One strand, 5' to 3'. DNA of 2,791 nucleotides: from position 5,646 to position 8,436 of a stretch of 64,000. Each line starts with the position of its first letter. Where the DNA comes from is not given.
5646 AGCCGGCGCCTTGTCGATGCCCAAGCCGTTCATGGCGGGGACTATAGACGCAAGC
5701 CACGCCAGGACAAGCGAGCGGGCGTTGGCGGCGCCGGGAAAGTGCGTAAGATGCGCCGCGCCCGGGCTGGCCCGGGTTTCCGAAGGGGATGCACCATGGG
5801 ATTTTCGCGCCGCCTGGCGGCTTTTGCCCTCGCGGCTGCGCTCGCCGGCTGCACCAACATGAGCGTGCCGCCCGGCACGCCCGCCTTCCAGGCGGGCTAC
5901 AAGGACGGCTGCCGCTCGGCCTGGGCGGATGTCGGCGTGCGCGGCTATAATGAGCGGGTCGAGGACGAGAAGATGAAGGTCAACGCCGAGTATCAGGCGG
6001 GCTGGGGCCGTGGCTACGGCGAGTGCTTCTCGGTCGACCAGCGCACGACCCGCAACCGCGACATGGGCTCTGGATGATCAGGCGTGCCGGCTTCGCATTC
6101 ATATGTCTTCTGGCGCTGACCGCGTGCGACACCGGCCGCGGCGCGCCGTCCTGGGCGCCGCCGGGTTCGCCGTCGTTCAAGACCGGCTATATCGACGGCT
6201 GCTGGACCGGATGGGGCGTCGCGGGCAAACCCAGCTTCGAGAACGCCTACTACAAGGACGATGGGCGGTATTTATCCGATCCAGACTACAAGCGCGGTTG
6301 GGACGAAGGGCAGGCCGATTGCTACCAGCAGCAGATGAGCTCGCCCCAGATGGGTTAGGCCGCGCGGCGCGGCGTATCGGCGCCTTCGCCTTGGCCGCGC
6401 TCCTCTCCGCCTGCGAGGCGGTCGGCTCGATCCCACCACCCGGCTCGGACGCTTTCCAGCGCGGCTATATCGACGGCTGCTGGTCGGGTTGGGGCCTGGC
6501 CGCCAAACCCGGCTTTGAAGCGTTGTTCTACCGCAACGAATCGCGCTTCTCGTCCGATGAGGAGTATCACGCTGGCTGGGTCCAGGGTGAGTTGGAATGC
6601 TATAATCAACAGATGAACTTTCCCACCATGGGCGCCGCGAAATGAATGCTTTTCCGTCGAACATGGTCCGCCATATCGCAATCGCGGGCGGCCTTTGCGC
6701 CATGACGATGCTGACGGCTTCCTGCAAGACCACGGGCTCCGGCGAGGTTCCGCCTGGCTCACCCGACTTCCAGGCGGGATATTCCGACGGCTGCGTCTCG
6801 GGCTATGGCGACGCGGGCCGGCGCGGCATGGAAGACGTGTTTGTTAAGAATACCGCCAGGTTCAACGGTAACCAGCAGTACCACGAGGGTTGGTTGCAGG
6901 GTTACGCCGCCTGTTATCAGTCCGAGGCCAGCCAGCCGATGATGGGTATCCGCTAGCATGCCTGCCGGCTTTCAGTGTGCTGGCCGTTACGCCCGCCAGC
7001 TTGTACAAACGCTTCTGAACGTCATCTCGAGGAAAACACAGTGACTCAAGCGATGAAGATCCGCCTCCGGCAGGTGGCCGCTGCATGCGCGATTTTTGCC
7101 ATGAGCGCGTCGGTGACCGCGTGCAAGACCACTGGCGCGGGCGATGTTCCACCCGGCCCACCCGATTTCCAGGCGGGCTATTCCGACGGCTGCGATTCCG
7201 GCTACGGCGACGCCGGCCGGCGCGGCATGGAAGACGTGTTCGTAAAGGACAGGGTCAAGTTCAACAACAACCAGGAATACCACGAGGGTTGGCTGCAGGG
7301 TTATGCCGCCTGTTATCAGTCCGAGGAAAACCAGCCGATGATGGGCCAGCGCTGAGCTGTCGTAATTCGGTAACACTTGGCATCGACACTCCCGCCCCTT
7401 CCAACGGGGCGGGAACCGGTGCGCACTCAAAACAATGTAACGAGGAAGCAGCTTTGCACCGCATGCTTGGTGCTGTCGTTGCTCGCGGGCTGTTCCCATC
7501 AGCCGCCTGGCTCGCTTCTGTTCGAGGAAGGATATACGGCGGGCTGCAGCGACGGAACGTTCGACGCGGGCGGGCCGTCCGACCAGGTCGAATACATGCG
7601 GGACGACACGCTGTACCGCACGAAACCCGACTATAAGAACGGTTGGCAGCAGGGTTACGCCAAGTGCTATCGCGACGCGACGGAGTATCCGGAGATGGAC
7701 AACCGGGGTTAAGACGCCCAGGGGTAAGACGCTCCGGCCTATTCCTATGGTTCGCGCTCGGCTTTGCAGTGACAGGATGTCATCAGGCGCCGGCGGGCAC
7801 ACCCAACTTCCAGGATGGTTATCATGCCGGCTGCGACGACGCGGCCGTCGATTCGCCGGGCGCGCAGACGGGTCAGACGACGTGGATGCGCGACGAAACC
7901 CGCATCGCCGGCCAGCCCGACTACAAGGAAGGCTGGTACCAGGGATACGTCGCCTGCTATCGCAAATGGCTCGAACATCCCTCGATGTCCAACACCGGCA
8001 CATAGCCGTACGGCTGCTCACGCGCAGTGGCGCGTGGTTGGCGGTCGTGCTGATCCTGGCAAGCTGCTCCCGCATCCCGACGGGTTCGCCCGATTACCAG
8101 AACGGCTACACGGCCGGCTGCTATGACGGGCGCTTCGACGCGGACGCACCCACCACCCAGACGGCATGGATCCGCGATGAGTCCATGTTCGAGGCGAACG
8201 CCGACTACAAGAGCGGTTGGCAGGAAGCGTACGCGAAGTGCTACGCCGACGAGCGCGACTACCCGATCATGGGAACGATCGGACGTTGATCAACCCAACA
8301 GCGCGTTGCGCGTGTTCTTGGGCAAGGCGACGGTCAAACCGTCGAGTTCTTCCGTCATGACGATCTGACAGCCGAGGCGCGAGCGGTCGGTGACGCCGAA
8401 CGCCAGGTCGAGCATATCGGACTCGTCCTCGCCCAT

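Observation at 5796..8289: Tandem array of eight paralogous small Cys-containing lipoproteins with a conserved two-half-repeat motif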

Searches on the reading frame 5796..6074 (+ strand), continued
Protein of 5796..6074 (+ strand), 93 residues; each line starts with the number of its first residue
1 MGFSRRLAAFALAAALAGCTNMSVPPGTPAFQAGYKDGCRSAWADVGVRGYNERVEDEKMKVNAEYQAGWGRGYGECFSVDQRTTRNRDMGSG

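Call 102: search_protein_families(library=pfam, max_evalue=0.0001, proteins=[L041:4075-6267:-, L030:3919-5178:+, L030:5191-5802:+, L031:5688-7076:+])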
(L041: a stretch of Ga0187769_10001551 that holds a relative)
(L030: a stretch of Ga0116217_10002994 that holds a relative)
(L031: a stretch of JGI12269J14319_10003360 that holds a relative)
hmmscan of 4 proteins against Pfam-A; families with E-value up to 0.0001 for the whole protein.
L041:4075-6267:- (730 aa): 2 families
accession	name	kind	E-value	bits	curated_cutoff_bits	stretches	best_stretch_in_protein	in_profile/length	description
PF00912.28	Transgly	-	1.9e-66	223.3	27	1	147-313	11-177/178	Transglycosylase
PF00905.27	Transpeptidase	-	2.4e-30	106.2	22.1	1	403-637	4-272/299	Penicillin binding protein transpeptidase domain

L030:3919-5178:+ (419 aa): 5 families
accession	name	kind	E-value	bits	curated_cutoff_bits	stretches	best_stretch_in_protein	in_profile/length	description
PF01035.26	DNA_binding_1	-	2.1e-34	117.6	27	1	320-399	1-80/81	6-O-methylguanine DNA methyltransferase, DNA binding domain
PF02805.21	Ada_Zn_binding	-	1.9e-28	98.7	23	1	59-122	1-64/65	Metal binding domain of Ada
PF12833.13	HTH_18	-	4.3e-17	62.6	33.6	1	156-232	2-79/80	Helix-turn-helix domain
PF00165.29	HTH_AraC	-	2.5e-08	34.3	26.6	1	150-181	9-40/42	Bacterial regulatory helix-turn-helix proteins, AraC family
PF02870.21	Methyltransf_1N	-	1.6e-07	32.2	21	1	239-315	1-70/71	6-O-methylguanine DNA methyltransferase, ribonuclease-like domain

L030:5191-5802:+ (203 aa): 2 families
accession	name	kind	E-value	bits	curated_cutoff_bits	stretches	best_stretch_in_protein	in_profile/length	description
PF00132.30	Hexapep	-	5e-12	45.4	27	0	71-102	2-34/36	Bacterial transferase hexapeptide (six repeats)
PF25084.1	LbH_EIF2B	-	1.2e-05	25.7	54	0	50-132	18-99/105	EIF2B subunit epsilon LbH domain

L031:5688-7076:+ (462 aa): 3 families
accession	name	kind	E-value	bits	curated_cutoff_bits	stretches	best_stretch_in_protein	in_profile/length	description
PF01977.22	UbiD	-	1.7e-62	210.7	23.3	1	105-301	5-204/206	3-octaprenyl-4-hydroxybenzoate carboxy-lyase Rift-related domain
PF20696.2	UbiD_C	-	1.2e-29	103.4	24.2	1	309-429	3-127/127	3-octaprenyl-4-hydroxybenzoate carboxy-lyase C-terminal domain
PF20695.2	UbiD_N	-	1.4e-16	60.7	24.3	1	25-94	10-76/78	3-octaprenyl-4-hydroxybenzoate carboxy-lyase N-terminal domain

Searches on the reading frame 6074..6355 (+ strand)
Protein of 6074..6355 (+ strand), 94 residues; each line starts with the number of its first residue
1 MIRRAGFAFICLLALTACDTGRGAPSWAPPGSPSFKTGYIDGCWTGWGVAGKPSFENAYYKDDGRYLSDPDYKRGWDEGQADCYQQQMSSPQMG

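Call 5: search_protein_families(library=pfam, max_evalue=1, proteins=[window:6074-6355:+])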
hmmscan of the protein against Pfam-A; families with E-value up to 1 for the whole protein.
seq(94 aa): 0 families

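Call 6: search_protein_families(library=ncbifam, max_evalue=1, proteins=[window:6074-6355:+])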
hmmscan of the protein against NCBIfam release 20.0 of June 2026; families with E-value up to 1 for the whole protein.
seq(94 aa): 0 families

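Call 51: find_related_loci(query=A5, collection=genome_contigs, flank=10000)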
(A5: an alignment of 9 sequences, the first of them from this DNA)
Query A5 (94 aa) in genome_contigs; peptide patterns used: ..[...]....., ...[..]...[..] (x = any residue, [..] = any of these).
36 stretches matched a pattern; 6 encode a relative of the query (tblastn E <= 1e-3); 6 distinct loci.
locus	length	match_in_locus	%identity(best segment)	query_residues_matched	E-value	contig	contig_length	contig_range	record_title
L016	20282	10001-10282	96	1-94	4e-59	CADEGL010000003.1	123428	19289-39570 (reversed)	MAG: uncultured Alphaproteobacteria bacterium isolate Alphaproteobacteria sp. RBC064 genome assembly, contig: MAG064_3,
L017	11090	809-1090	91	1-94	1e-57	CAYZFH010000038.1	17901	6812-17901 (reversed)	MAG TPA_asm: uncultured Rhizobiaceae bacterium isolate SRP292972_co2_151 genome assembly, contig: NODE_2973_length_17901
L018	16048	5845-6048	90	27-94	4e-39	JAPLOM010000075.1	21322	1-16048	MAG: Alphaproteobacteria bacterium isolate LacPavin_0818_WC50_MAG_65_9 LacPavin_0818_WC50_scaffold_296440, whole genome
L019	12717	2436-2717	63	2-94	3e-29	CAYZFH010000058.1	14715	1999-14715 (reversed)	MAG TPA_asm: uncultured Rhizobiaceae bacterium isolate SRP292972_co2_151 genome assembly, contig: NODE_3855_length_14715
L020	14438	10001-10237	68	14-94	2e-28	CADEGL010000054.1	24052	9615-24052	MAG: uncultured Alphaproteobacteria bacterium isolate Alphaproteobacteria sp. RBC064 genome assembly, contig: MAG064_54,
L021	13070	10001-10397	54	1-94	9e-26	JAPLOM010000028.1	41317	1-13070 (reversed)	MAG: Alphaproteobacteria bacterium isolate LacPavin_0818_WC50_MAG_65_9 LacPavin_0818_WC50_scaffold_63253, whole genome s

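Call 57: search_protein_families(library=padloc, max_evalue=1, proteins=[window:6074-6355:+])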
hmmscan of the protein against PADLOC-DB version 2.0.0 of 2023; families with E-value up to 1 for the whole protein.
seq(94 aa): 0 families

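Call 58: search_protein_families(library=phrogs, max_evalue=1, proteins=[window:6074-6355:+])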
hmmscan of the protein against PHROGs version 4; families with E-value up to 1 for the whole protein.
seq(94 aa): 0 families

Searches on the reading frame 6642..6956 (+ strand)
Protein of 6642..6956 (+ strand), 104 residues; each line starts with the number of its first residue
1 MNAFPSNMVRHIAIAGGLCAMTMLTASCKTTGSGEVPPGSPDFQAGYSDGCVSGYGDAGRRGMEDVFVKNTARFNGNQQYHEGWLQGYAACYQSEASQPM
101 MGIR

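Call 5: search_protein_families(library=pfam, max_evalue=1, proteins=[window:6642-6953:+])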
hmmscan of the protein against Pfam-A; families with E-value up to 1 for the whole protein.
seq(104 aa): 0 families

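Call 6: search_protein_families(library=ncbifam, max_evalue=1, proteins=[window:6642-6953:+])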
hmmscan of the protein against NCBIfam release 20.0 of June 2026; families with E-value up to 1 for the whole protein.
seq(104 aa): 1 family
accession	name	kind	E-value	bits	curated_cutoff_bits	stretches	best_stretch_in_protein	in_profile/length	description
NF049856.1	Alvin2107_sulfur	equivalog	0.93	9.9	60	0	74-89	12-27/59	Alvin_2107 family globule sulfur oxidation protein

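Call 11: find_encoding_contigs(protein=window:6642-6956:+, flank=10000, max_places=6)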
Protein window:6642-6956:+ (104 aa): 4 contigs read that carry it; 2 places shown.
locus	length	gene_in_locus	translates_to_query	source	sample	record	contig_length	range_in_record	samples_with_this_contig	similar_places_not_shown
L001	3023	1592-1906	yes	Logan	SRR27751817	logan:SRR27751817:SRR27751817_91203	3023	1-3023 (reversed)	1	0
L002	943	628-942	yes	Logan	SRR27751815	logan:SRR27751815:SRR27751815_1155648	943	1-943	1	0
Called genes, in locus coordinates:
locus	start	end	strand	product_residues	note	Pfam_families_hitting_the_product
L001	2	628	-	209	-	?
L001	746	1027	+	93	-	-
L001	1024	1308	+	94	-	-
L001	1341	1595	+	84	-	-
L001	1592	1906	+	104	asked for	-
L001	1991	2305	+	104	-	-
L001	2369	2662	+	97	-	-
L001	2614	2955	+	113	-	-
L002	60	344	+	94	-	-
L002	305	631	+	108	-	-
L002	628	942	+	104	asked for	?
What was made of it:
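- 6319..6645 (+): L3: 108-aa precursor if it starts at TTG 6319, which lies 40 nt inside L2 (LSAC, Cys32; Glu at +2). This is the only canonical start that gives a full signal peptide. Gene callers disagree between 6319 and 6391 (call 11).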

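Call 57: search_protein_families(library=padloc, max_evalue=1, proteins=[window:6642-6953:+])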
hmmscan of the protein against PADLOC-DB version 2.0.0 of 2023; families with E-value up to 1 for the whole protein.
seq(104 aa): 0 families

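Call 58: search_protein_families(library=phrogs, max_evalue=1, proteins=[window:6642-6953:+])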
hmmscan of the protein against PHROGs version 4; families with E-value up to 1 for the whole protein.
seq(104 aa): 0 families

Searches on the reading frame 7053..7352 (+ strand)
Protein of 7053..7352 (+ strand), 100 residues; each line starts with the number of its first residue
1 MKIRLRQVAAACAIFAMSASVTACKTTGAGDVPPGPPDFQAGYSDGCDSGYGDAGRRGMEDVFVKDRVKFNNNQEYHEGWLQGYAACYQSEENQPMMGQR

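Call 5: search_protein_families(library=pfam, max_evalue=1, proteins=[window:7053-7352:+])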
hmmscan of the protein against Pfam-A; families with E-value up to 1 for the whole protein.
seq(100 aa): 0 families

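Call 6: search_protein_families(library=ncbifam, max_evalue=1, proteins=[window:7053-7352:+])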
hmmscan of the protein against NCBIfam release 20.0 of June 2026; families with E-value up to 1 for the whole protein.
seq(100 aa): 1 family
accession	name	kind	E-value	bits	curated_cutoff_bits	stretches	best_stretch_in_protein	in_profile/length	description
NF049856.1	Alvin2107_sulfur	equivalog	0.31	11.4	60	1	69-92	11-34/59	Alvin_2107 family globule sulfur oxidation protein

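Call 28: predict_structure(alignment_id=A2)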
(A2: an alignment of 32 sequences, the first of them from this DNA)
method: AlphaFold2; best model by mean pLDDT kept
length: 100 residues; sequences in the alignment: 32
mean_pLDDT: 76.7   pTM: 0.61
mean pLDDT of the five models: 76.7, 74.9, 74.1, 73.7, 70.3
residues with pLDDT >= 90: 47; 70-90: 16; 50-70: 17; < 50: 20
segments of 3 or more residues with pLDDT < 50: 1-4, 22-28
pLDDT, mean of each block of 10 residues (from residue 1): 48 49 48 91 96 88 94 98 94 62
secondary structure, 60 per line:
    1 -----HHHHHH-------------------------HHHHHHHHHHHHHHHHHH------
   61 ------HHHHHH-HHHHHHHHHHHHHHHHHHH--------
elements in order: H6-11 H37-54 H67-72 H74-92
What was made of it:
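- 7041..7355 (+): L5: 104-aa precursor starting at GTG 7041 (GAGGAA 7-12 nt upstream), or 100 aa from ATG 7053 (VTAC). In the AF2 model the mature core has pLDDT 88-98 (call 28).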

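Call 31: fold_search(model_id=the predicted structure, library=pdb)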
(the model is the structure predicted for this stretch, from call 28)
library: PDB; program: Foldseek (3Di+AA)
matches with E <= 10: 9; with E <= 0.001: 0
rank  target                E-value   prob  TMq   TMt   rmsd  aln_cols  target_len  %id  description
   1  4zgx_L                3.6e+00  0.05  0.19  0.06  11.1        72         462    6  Structure of aldosterone synthase (CYP11B2) in complex with (+)-(R)-N-(4-(4-chloro-3-fluorophenyl)-5,6,7,8-tetrahydroi (released 2015-10-07)
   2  2e5z_MODEL_1_A        5.0e+00  0.08  0.31  0.34  13.6        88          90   16  Solution structure of the surp2 domain in splicing factor, arginine/serine-rich 8 (released 2007-06-26)
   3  5nx5_B                5.9e+00  0.06  0.19  0.09   9.2        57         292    9  Crystal structure of Linalool/Nerolidol synthase from Streptomyces clavuligerus in complex with 2-fluorogeranyl diphos (released 2017-09-20)
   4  6iol_N                5.9e+00  0.03  0.20  0.07  12.7        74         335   22  Cryo-EM structure of multidrug efflux pump MexAB-OprM (60 degree state) (released 2019-04-03)
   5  6ssm_A                8.2e+00  0.04  0.22  0.12  12.0        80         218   12  Human endogenous retrovirus (HML2) mature capsid assembly, T=3 icosahedron (released 2020-01-01)
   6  5nx4_B                8.2e+00  0.04  0.20  0.09   9.2        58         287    9  Crystal structure of Linalool/Nerolidol synthase from Streptomyces clavuligerus (released 2017-09-20)
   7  4dzp_B                9.1e+00  0.06  0.30  0.24   7.9        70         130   13  Crystal structure of the terminase small subunit gp1 with R48A mutation of the bacterial virus sf6 (released 2012-10-17)
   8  6tdu_E                9.1e+00  0.02  0.19  0.20  12.7        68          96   10  Cryo-EM structure of Euglena gracilis mitochondrial ATP synthase, full dimer, rotational states 1 (released 2019-11-27)
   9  8su4                  9.7e+00  0.03  0.18  0.07   9.6        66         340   14  F198S epi-Isozizaene Synthase: complex with 3 Mg2+, inorganic pyrophosphate, and benzyl triethyl ammonium cation (released 2023-07-26)

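Call 57: search_protein_families(library=padloc, max_evalue=1, proteins=[window:7053-7352:+])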
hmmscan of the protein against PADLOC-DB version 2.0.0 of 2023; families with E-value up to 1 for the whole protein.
seq(100 aa): 0 families

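Call 58: search_protein_families(library=phrogs, max_evalue=1, proteins=[window:7053-7352:+])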
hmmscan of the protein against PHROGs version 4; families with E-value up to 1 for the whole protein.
seq(100 aa): 1 family
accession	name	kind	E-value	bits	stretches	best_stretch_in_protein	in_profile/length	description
phrog_542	-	unknown function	0.28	12.8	1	6-31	3-28/97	-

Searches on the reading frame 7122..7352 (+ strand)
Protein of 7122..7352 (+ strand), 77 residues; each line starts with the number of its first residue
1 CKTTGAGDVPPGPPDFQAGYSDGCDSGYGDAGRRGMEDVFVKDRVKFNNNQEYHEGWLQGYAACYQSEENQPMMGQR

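Call 83: search_dna_similar(query=window:7122-7352:+, collection=plasmids, mode=protein, max_evalue=0.01, max_rows=20)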
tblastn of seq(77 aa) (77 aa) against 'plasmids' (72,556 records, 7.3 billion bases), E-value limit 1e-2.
No match.

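Call 84: search_dna_similar(query=window:7122-7352:+, collection=phages, mode=protein, max_evalue=0.01, max_rows=20)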
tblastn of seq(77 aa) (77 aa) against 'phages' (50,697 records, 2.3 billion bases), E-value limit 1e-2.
No match.

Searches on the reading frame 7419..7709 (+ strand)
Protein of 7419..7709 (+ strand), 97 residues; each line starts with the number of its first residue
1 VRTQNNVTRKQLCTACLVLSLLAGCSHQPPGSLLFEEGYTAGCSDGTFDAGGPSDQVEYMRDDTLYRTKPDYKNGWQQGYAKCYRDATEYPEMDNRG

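Call 5: search_protein_families(library=pfam, max_evalue=1, proteins=[window:7419-7709:+])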
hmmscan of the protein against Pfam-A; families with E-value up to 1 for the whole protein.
seq(97 aa): 0 families

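Call 6: search_protein_families(library=ncbifam, max_evalue=1, proteins=[window:7419-7709:+])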
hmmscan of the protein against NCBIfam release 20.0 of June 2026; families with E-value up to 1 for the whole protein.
seq(97 aa): 1 family
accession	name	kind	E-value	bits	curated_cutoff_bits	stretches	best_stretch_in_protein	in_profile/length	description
NF007953.1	PRK10672.1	equivalog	0.12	11.9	201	1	9-87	2-88/362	endolytic peptidoglycan transglycosylase RlpA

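Call 57: search_protein_families(library=padloc, max_evalue=1, proteins=[window:7419-7709:+])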
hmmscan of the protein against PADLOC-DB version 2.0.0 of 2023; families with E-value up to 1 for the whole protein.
seq(97 aa): 0 families

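Call 58: search_protein_families(library=phrogs, max_evalue=1, proteins=[window:7419-7709:+])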
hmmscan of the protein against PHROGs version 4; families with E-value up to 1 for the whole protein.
seq(97 aa): 4 families
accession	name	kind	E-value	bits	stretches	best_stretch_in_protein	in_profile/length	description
phrog_33993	-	unknown function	0.15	13.1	0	35-50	26-41/55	-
phrog_26347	-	unknown function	0.2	12.7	0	32-50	6-24/54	-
phrog_32855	-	unknown function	0.35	12.1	1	6-46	4-44/109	-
phrog_456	-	lysis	0.81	10.4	1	9-30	10-31/102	Rz-like spanin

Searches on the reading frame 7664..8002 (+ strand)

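Call 5: search_protein_families(library=pfam, max_evalue=1, proteins=[window:7664-8002:+])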
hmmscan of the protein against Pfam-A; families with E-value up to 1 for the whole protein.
seq(113 aa): 1 family
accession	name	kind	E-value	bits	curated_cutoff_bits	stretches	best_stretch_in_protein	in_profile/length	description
PF19447.4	DUF5985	-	0.13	13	27.3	1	23-42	28-47/86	Family of unknown function (DUF5985)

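Call 6: search_protein_families(library=ncbifam, max_evalue=1, proteins=[window:7664-8002:+])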
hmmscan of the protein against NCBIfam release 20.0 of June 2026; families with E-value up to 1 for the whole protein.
seq(113 aa): 0 families

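Call 57: search_protein_families(library=padloc, max_evalue=1, proteins=[window:7664-8002:+])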
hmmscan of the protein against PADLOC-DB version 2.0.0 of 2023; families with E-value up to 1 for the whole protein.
seq(113 aa): 0 families

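Call 58: search_protein_families(library=phrogs, max_evalue=1, proteins=[window:7664-8002:+])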
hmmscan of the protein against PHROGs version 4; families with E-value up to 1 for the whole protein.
seq(113 aa): 1 family
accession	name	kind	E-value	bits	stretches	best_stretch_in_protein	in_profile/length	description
phrog_23215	-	unknown function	0.31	11.7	1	57-97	172-212/219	-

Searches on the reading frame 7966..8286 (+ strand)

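Call 5: search_protein_families(library=pfam, max_evalue=1, proteins=[window:7966-8286:+])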
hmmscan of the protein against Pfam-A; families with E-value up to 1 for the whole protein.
seq(107 aa): 0 families

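Call 6: search_protein_families(library=ncbifam, max_evalue=1, proteins=[window:7966-8286:+])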
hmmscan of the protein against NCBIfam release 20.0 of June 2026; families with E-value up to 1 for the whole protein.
seq(107 aa): 0 families

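Call 57: search_protein_families(library=padloc, max_evalue=1, proteins=[window:7966-8286:+])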
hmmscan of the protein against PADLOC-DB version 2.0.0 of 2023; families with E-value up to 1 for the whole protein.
seq(107 aa): 0 families

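Call 58: search_protein_families(library=phrogs, max_evalue=1, proteins=[window:7966-8286:+])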
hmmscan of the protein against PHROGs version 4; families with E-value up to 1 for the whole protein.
seq(107 aa): 2 families
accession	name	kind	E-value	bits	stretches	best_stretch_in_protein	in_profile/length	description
phrog_15448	-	unknown function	0.16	13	1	13-35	13-37/41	-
phrog_3074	-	unknown function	0.24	12.6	1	57-102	7-53/111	-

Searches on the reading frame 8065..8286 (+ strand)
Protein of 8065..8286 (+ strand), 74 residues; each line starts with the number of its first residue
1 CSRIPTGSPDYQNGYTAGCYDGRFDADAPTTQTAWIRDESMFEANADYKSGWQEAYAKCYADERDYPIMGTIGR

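Call 78: predict_structure(alignment_id=A6)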
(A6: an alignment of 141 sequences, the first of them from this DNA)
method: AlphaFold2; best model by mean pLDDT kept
length: 74 residues; sequences in the alignment: 141
mean_pLDDT: 84.4   pTM: 0.72
mean pLDDT of the five models: 84.4, 82.3, 79.2, 77.3, 77.0
residues with pLDDT >= 90: 37; 70-90: 25; 50-70: 7; < 50: 5
segments of 3 or more residues with pLDDT < 50: 70-74
pLDDT, mean of each block of 10 residues (from residue 1): 85 94 84 89 96 92 66 43
secondary structure, 60 per line:
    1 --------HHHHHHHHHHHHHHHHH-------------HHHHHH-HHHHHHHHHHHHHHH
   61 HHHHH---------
elements in order: H9-25 H39-44 H46-65
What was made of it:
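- On The undescribed family itself (working definition): AF2 predicts the hairpin for L5 and L8 (calls 28, 78).
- Two independent AF2 models (L5 and L8) give the same helix / short helix / helix topology with a core pLDDT above 90 (calls 28, 78). The AF2 models are confident (calls 28, 78).
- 7966..8289 (+): L8: 107-aa precursor starting at ATG 7966, 40 nt inside L7 (LASC, Cys34). It is identical to NCBI protein AB7M05_19935. Its stop abuts the stop of the convergent ferredoxin gene. AF2 model of the mature domain: mean pLDDT 84, pTM 0.72 (call 78).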
